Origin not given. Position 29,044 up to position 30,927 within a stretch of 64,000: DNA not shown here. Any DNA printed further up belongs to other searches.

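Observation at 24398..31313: Six-gene complex-I / group-4-hydrogenase-like module whose catalytic-subunit homologue has lost all four [NiFe] cysteines (Ehr-type complex of unknown function)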

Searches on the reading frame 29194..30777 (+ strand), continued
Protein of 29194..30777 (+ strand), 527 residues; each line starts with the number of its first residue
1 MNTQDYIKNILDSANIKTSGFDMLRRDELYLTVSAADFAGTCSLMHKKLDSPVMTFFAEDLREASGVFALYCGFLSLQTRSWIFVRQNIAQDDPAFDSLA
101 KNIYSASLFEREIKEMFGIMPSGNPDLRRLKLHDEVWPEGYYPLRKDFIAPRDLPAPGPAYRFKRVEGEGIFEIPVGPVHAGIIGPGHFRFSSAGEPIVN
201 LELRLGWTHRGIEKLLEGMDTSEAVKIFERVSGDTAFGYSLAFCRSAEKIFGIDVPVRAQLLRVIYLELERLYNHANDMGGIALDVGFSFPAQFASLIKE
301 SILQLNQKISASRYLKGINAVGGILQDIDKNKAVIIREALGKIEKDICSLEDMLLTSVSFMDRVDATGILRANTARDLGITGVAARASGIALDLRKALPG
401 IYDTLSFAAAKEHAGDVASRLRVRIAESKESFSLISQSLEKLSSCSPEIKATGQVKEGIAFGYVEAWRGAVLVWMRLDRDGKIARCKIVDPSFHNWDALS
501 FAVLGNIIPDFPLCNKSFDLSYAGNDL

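Call 11: find_homologous_proteins(query=window:29194-30777:+)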
Query window:29194-30777:+ (527 aa): 7762 proteins with E <= 0.001 among 8000 candidates; the best 120 are listed.
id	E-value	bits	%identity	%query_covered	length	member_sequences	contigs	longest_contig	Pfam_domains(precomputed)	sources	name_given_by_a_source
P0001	0.0e+0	1172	99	100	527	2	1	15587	PF00374.25,PF00329.26,PF00346.25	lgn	-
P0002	3.8e-262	889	73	100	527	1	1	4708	PF00374.25,PF00329.26,PF00346.25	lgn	-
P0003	1.4e-260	884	72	100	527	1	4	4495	PF00374.25,PF00329.26,PF00346.25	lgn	-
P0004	3.7e-259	879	73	100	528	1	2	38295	PF00374.25,PF00329.26,PF00346.25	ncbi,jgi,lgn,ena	ncbi:MAG: NADH-quinone oxidoreductase subunit C [Candidatus Omnitrophota bacterium]|jgi:Ni,Fe-hydrog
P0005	4.0e-257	872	73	100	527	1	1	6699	PF00329.26,PF00346.25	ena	-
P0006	1.6e-256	870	72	100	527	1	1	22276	PF00374.25,PF00329.26,PF00346.25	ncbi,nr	ncbi:MAG: NADH-quinone oxidoreductase subunit C [Candidatus Omnitrophica bacterium]|nr:NADH-quinone 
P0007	3.4e-254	862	71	100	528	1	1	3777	PF00374.25,PF00329.26,PF00346.25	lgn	-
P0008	1.6e-253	860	71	100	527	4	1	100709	PF00374.25,PF00329.26,PF00346.25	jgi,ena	jgi:Ni,Fe-hydrogenase III large subunit/Ni,Fe-hydrogenase III component G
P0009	3.2e-253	859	71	100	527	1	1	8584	PF00374.25,PF00329.26,PF00346.25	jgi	jgi:Ni,Fe-hydrogenase III large subunit/Ni,Fe-hydrogenase III component G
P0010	1.1e-252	857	72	100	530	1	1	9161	PF00374.25,PF00329.26,PF00346.25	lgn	-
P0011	2.1e-252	857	70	100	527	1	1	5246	PF00374.25,PF00329.26,PF00346.25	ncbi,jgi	jgi:Ni,Fe-hydrogenase III large subunit/Ni,Fe-hydrogenase III component G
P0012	3.8e-251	852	71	100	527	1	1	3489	PF00374.25,PF00329.26,PF00346.25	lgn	-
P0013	7.1e-251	852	70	100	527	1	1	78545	PF00329.26,PF00346.25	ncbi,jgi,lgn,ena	ncbi:MAG: NADH-quinone oxidoreductase subunit C [Candidatus Omnitrophota bacterium]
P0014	9.5e-251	851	71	100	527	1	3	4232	PF00374.25,PF00329.26,PF00346.25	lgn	-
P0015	3.4e-250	849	72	100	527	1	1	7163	PF00329.26,PF00346.25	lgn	-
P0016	4.1e-250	849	71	100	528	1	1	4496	PF00374.25,PF00329.26,PF00346.25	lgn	-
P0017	3.7e-249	846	73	96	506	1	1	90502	PF00374.25,PF00329.26,PF00346.25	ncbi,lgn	-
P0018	2.1e-246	837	70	100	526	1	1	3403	PF00374.25,PF00329.26,PF00346.25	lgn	-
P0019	2.2e-246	837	70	100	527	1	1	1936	PF00374.25,PF00329.26,PF00346.25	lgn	-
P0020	1.6e-245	834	70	100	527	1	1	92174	PF00329.26,PF00346.25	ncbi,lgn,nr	ncbi:MAG: NADH-quinone oxidoreductase subunit C [Candidatus Omnitrophota bacterium]|nr:NADH-quinone 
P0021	2.2e-245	833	71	100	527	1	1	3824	PF00374.25,PF00329.26,PF00346.25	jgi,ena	-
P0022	3.0e-245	833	70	100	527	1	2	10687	PF00374.25,PF00329.26,PF00346.25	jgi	jgi:Ni,Fe-hydrogenase III large subunit/Ni,Fe-hydrogenase III component G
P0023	3.4e-244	829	70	100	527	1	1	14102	PF00329.26,PF00346.25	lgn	-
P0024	2.4e-243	827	69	100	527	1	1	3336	PF00374.25,PF00329.26,PF00346.25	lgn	-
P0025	2.7e-243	827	70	100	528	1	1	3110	PF00374.25,PF00329.26,PF00346.25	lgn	-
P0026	8.1e-243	825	69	100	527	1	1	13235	PF00329.26,PF00346.25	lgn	-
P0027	2.2e-242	824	70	100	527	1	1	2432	PF00374.25,PF00329.26,PF00346.25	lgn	-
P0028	6.9e-242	822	69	100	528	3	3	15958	PF00374.25,PF00329.26,PF00346.25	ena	-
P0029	1.4e-241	821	69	100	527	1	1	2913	PF00329.26,PF00346.25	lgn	-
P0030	8.6e-241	818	71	95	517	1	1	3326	PF00374.25,PF00329.26,PF00346.25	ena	-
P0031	2.5e-240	817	67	100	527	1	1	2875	PF00374.25,PF00329.26,PF00346.25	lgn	-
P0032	3.9e-240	816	68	100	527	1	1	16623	PF00329.26,PF00346.25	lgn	-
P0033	4.0e-240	816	68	100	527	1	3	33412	PF00374.25,PF00329.26,PF00346.25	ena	-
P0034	4.1e-240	816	69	100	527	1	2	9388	PF00374.25,PF00329.26,PF00346.25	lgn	-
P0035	8.3e-240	815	69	100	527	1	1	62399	PF00329.26,PF00346.25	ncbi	-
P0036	1.9e-239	814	66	100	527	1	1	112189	PF00374.25,PF00329.26,PF00346.25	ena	-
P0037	4.7e-239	813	69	100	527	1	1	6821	PF00374.25,PF00329.26,PF00346.25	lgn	-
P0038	5.0e-239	812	68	100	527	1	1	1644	PF00374.25,PF00329.26,PF00346.25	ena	-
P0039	1.1e-238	811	69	98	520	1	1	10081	PF00329.26,PF00346.25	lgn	-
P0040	1.5e-238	811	68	100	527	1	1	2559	PF00329.26,PF00346.25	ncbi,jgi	jgi:Ni,Fe-hydrogenase III large subunit/Ni,Fe-hydrogenase III component G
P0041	8.2e-238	808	67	100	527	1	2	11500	PF00374.25,PF00329.26,PF00346.25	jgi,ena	-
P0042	3.1e-237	807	67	100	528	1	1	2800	PF00329.26,PF00346.25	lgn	-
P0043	4.3e-237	806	69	100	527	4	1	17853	PF00374.25,PF00329.26,PF00346.25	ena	-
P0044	2.8e-236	803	66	100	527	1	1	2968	PF00374.25,PF00329.26,PF00346.25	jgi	jgi:Ni,Fe-hydrogenase III large subunit/Ni,Fe-hydrogenase III component G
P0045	1.8e-235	801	67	100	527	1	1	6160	PF00374.25,PF00329.26,PF00346.25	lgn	-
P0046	6.5e-235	799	66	100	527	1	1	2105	PF00329.26,PF00346.25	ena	-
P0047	3.7e-234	796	66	100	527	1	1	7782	PF00374.25,PF00329.26,PF00346.25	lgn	-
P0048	1.1e-233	795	66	100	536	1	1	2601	PF00374.25,PF00329.26,PF00346.25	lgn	-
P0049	1.3e-233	795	70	96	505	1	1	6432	PF00329.26,PF00346.25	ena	-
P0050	2.1e-233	794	66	100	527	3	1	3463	PF00329.26,PF00346.25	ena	-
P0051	1.4e-232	791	68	99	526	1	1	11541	PF00374.25,PF00329.26,PF00346.25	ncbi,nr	ncbi:MAG: NADH-quinone oxidoreductase subunit C [Candidatus Omnitrophica bacterium]|nr:NADH-quinone 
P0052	2.9e-232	790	67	100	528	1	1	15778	PF00329.26,PF00346.25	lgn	-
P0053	3.1e-232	790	68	100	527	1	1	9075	PF00329.26,PF00346.25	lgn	-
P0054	9.7e-232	788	66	100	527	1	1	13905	PF00329.26,PF00346.25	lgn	-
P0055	1.1e-231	788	66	100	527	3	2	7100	PF00374.25,PF00329.26,PF00346.25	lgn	-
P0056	6.1e-231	786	66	100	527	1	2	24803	PF00329.26,PF00346.25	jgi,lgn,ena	-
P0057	1.3e-230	785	66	100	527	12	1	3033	PF00374.25,PF00329.26,PF00346.25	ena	-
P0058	2.5e-230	784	65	100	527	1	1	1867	PF00329.26,PF00346.25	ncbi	-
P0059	5.8e-230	783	65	100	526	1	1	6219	PF00374.25,PF00329.26,PF00346.25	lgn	-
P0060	3.2e-228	777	69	95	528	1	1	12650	PF00329.26,PF00346.25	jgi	jgi:Ni,Fe-hydrogenase III large subunit/Ni,Fe-hydrogenase III component G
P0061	3.9e-228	777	65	100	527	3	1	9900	PF00374.25,PF00329.26,PF00346.25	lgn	-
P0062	1.8e-227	774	64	100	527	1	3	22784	PF00329.26,PF00346.25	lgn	-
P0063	3.9e-226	770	65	100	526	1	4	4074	PF00329.26,PF00346.25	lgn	-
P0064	2.0e-225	768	64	99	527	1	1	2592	PF00329.26,PF00346.25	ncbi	-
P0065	8.1e-225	766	66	95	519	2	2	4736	PF00374.25,PF00329.26,PF00346.25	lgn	-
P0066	6.4e-224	763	67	95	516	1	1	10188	PF00374.25,PF00329.26,PF00346.25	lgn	-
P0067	1.3e-222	758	66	100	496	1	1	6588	PF00374.25,PF00329.26,PF00346.25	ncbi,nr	ncbi:MAG: NADH-quinone oxidoreductase subunit C [Candidatus Omnitrophica bacterium]|nr:NADH-quinone 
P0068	3.3e-221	754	64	100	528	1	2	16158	PF00374.25,PF00329.26,PF00346.25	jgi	jgi:Ni,Fe-hydrogenase III large subunit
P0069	8.1e-221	752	66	95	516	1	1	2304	PF00374.25,PF00329.26,PF00346.25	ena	-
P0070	8.9e-220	749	68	95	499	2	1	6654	PF00374.25,PF00329.26,PF00346.25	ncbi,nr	ncbi:MAG: NADH-quinone oxidoreductase subunit C, partial [Candidatus Omnitrophica bacterium]|nr:NADH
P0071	9.1e-219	746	65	97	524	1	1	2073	PF00374.25,PF00329.26,PF00346.25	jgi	jgi:Ni,Fe-hydrogenase III large subunit/Ni,Fe-hydrogenase III component G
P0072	1.9e-217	741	63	99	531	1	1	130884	PF00374.25,PF00329.26,PF00346.25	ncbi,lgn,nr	ncbi:MAG: NADH-quinone oxidoreductase subunit C [Candidatus Omnitrophota bacterium]|nr:NADH-quinone 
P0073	1.8e-216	738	63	99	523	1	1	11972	PF00374.25,PF00329.26,PF00346.25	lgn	-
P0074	1.6e-215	735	63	100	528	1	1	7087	PF00329.26,PF00346.25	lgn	-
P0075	5.9e-206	703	68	88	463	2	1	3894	PF00374.25,PF00329.26,PF00346.25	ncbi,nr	ncbi:MAG: NADH-quinone oxidoreductase subunit C, partial [Candidatus Omnitrophica bacterium]|nr:NADH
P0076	9.2e-205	699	61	96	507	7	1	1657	PF00329.26,PF00346.25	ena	-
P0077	2.9e-204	698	60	100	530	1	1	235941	PF00374.25,PF00329.26,PF00346.25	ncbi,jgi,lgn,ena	ncbi:MAG: NADH-quinone oxidoreductase subunit C [Candidatus Omnitrophota bacterium]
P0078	7.0e-203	693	57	100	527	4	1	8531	PF00374.25,PF00329.26,PF00346.25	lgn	-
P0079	1.4e-201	689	59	96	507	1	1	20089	PF00374.25,PF00329.26,PF00346.25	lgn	-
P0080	1.8e-201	689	63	95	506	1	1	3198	PF00329.26,PF00346.25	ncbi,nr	ncbi:MAG: NADH-quinone oxidoreductase subunit C [Candidatus Omnitrophica bacterium]|nr:NADH-quinone 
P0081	7.6e-201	686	58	100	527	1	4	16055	PF00374.25,PF00329.26,PF00346.25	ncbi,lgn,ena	-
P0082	1.3e-200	686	58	100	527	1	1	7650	PF00374.25,PF00329.26,PF00346.25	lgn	-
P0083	1.8e-200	685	59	95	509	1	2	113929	PF00374.25,PF00329.26,PF00346.25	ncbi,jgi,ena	ncbi:MAG: NADH-quinone oxidoreductase subunit C [Candidatus Omnitrophota bacterium]|jgi:Ni,Fe-hydrog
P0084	3.0e-200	685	60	99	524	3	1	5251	PF00374.25,PF00329.26,PF00346.25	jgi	-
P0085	4.7e-200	684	62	95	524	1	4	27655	PF00329.26,PF00346.25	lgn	-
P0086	8.4e-200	683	58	95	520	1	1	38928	PF00374.25,PF00329.26,PF00346.25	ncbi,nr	ncbi:MAG: NADH-quinone oxidoreductase subunit C [Candidatus Omnitrophota bacterium]|nr:NADH-quinone 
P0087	8.5e-200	683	61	96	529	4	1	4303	PF00374.25,PF00329.26,PF00346.25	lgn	-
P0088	1.2e-199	683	58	100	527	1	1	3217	PF00374.25,PF00329.26,PF00346.25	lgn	-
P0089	2.1e-199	682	58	100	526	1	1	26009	PF00374.25,PF00329.26,PF00346.25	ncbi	-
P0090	3.3e-199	681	57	100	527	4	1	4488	PF00329.26,PF00346.25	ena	-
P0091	3.1e-198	678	58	100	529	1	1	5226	PF00374.25,PF00329.26,PF00346.25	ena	-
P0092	4.8e-198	677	58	100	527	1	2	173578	PF00374.25,PF00329.26,PF00346.25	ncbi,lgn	ncbi:MAG: NADH-quinone oxidoreductase subunit C [Candidatus Omnitrophota bacterium]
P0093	4.9e-198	677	59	95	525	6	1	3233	PF00329.26,PF00346.25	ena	-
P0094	7.3e-198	677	57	100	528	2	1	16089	PF00374.25,PF00329.26,PF00346.25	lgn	-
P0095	1.3e-197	676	61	96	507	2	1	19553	PF00329.26,PF00346.25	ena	-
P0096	1.4e-197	676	60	95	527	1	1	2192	PF00374.25,PF00329.26,PF00346.25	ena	-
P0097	2.3e-197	675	57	100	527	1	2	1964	PF00374.25,PF00329.26,PF00346.25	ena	-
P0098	7.1e-197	673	57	100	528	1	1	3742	PF00329.26,PF00346.25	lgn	-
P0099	7.9e-197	673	57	100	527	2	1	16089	PF00374.25,PF00329.26,PF00346.25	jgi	jgi:Ni,Fe-hydrogenase III large subunit/Ni,Fe-hydrogenase III component G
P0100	3.5e-196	671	59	100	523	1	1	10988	PF00329.26,PF00346.25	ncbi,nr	ncbi:MAG: NADH-quinone oxidoreductase subunit C [Candidatus Omnitrophica bacterium]|nr:NADH-quinone 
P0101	4.8e-196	671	56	100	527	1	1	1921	PF00374.25,PF00329.26,PF00346.25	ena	-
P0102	4.9e-196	671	57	95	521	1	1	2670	PF00329.26,PF00346.25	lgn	-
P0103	5.1e-196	671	58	100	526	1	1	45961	PF00329.26,PF00346.25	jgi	jgi:Ni,Fe-hydrogenase III large subunit/Ni,Fe-hydrogenase III component G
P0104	5.9e-196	670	58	96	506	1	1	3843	PF00374.25,PF00329.26,PF00346.25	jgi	jgi:Ni,Fe-hydrogenase III large subunit/Ni,Fe-hydrogenase III component G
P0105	6.0e-196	670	59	95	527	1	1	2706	PF00374.25,PF00329.26,PF00346.25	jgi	-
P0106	6.5e-196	670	60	95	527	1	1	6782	PF00374.25,PF00329.26,PF00346.25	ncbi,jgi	ncbi:MAG: NADH-quinone oxidoreductase subunit C [Candidatus Omnitrophota bacterium]|jgi:Ni,Fe-hydrog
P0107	8.5e-196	670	57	100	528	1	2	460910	PF00374.25,PF00329.26,PF00346.25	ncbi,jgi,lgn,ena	-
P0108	8.7e-196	670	57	95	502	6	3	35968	PF00374.25,PF00329.26,PF00346.25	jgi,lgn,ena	-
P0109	8.9e-196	670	58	100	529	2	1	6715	PF00374.25,PF00329.26,PF00346.25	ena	-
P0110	9.0e-196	670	57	95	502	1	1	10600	PF00374.25,PF00329.26,PF00346.25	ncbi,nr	ncbi:MAG: NADH-quinone oxidoreductase subunit C [Candidatus Omnitrophica bacterium]|nr:NADH-quinone 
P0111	1.7e-195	669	58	100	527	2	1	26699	PF00329.26,PF00346.25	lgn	-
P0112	2.0e-195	669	55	100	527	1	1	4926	PF00329.26,PF00346.25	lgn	-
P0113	2.4e-195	668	57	100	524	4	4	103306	PF00374.25,PF00329.26,PF00346.25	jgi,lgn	-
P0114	3.1e-195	668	59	95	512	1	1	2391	PF00329.26,PF00346.25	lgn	-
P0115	3.5e-195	668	60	95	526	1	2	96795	PF00374.25,PF00329.26,PF00346.25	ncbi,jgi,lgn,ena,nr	ncbi:MAG TPA: hypothetical protein DCL35_00740 [Candidatus Omnitrophica bacterium]|nr:hypothetical p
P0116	4.4e-195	667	56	100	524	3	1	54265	PF00374.25,PF00329.26,PF00346.25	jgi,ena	-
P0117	6.1e-195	667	59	96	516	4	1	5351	PF00329.26,PF00346.25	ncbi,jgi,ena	ncbi:MAG: NADH-quinone oxidoreductase subunit C [Candidatus Omnitrophota bacterium]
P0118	8.5e-195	667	58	96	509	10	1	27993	PF00329.26,PF00346.25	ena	-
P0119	1.0e-194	666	57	100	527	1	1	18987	PF00374.25,PF00329.26,PF00346.25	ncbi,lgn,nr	ncbi:MAG: NADH-quinone oxidoreductase subunit C [Candidatus Omnitrophica bacterium]|nr:NADH-quinone 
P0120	1.2e-194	666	61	95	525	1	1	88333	PF00329.26,PF00346.25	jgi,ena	-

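Call 16: find_encoding_contigs(protein=P0077, flank=10000, max_places=2)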
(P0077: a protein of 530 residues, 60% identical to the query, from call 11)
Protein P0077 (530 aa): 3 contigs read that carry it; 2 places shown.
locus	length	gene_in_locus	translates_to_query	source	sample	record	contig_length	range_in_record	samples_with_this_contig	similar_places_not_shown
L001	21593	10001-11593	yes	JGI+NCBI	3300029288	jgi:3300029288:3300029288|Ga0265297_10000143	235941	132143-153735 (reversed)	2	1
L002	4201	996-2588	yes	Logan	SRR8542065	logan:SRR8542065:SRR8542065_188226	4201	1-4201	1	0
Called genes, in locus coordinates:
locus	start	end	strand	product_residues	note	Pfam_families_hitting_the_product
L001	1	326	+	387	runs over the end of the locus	PF08323:Glyco_transf_5, PF20706:GT4-conflict, PF13439:Glyco_transf_4, PF13579:Glyco_trans_4_4, PF00534:Glycos_transf_1, PF13692:Glyco_trans_1_4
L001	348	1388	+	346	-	PF16258:DUF4912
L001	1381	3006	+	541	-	PF03065:Glyco_hydro_57, PF09210:BE_C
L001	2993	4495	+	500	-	-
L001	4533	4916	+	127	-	PF00072:Response_reg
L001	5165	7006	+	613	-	PF00662:Proton_antipo_N (weak), PF00361:Proton_antipo_M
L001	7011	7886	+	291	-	PF00146:NADHdh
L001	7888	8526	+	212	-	-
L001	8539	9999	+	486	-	PF00361:Proton_antipo_M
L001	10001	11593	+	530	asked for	PF00329:Complex1_30kDa, PF00374:NiFeSe_Hases (weak), PF00346:Complex1_49kDa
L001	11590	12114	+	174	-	PF01058:Oxidored_q6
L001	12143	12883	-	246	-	PF23023:Anti-Pycsar_Apyc1, PF00753:Lactamase_B, PF12706:Lactamase_B_2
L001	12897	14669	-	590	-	PF02554:CstA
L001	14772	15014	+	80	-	-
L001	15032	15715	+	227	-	PF00156:Pribosyltran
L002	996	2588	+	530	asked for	PF00329:Complex1_30kDa, PF00374:NiFeSe_Hases (weak), PF00346:Complex1_49kDa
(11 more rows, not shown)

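Call 17: find_encoding_contigs(protein=P0107, flank=10000, max_places=2)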
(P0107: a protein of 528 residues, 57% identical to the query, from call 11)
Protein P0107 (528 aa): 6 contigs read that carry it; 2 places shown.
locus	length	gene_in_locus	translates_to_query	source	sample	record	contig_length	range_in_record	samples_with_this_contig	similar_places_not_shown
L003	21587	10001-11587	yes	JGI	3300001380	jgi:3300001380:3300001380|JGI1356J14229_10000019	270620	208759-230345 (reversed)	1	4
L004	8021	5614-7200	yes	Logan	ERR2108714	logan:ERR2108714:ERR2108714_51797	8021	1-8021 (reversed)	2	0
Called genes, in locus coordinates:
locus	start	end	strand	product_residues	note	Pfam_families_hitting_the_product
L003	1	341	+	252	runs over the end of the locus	PF00005:ABC_tran, PF13304:AAA_21 (faint)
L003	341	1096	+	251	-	PF02463:SMC_N (weak), PF00005:ABC_tran, PF13304:AAA_21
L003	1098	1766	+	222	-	PF01895:PhoU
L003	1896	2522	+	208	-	PF01865:PhoU_div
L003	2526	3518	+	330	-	PF01384:PHO4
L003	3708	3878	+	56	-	-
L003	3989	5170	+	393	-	PF00270:DEAD, PF04851:ResIII, PF00271:Helicase_C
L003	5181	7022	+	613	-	PF00361:Proton_antipo_M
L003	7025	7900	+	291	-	PF00146:NADHdh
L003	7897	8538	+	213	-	-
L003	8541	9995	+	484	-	PF00361:Proton_antipo_M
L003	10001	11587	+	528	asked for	PF00329:Complex1_30kDa, PF00374:NiFeSe_Hases (weak), PF00346:Complex1_49kDa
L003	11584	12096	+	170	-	PF01058:Oxidored_q6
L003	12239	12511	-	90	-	-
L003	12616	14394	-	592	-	PF02554:CstA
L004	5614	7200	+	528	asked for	PF00329:Complex1_30kDa, PF00374:NiFeSe_Hases (weak), PF00346:Complex1_49kDa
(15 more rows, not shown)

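Call 18: find_encoding_contigs(protein=P0008, flank=10000, max_places=2)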
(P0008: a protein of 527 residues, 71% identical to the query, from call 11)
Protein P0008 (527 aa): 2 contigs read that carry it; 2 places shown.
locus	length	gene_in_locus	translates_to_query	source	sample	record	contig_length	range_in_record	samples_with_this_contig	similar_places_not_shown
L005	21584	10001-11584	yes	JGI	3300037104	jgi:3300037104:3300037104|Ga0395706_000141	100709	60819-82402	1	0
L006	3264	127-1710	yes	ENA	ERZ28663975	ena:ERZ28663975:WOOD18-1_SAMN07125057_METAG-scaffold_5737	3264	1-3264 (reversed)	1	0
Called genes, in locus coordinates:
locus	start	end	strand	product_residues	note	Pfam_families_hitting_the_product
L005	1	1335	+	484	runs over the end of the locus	PF02585:PIG-L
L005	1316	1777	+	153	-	PF09835:DUF2062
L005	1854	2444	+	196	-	PF00583:Acetyltransf_1 (weak), PF13508:Acetyltransf_7 (faint)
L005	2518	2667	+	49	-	PF18919:DUF5670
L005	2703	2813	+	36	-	PF11154:DUF2934 (weak)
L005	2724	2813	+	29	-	PF11154:DUF2934 (weak)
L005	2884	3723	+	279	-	PF00561:Abhydrolase_1, PF12146:Hydrolase_4, PF12697:Abhydrolase_6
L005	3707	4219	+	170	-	-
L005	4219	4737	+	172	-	PF04343:DUF488, PF22751:DUF488-N3a (weak)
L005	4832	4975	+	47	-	-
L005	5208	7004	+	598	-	PF00662:Proton_antipo_N (weak), PF00361:Proton_antipo_M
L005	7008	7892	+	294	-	PF00146:NADHdh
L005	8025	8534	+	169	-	-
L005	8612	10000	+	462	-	PF00361:Proton_antipo_M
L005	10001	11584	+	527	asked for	PF00329:Complex1_30kDa, PF00374:NiFeSe_Hases (faint), PF00346:Complex1_49kDa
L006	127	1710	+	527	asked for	PF00329:Complex1_30kDa, PF00374:NiFeSe_Hases (faint), PF00346:Complex1_49kDa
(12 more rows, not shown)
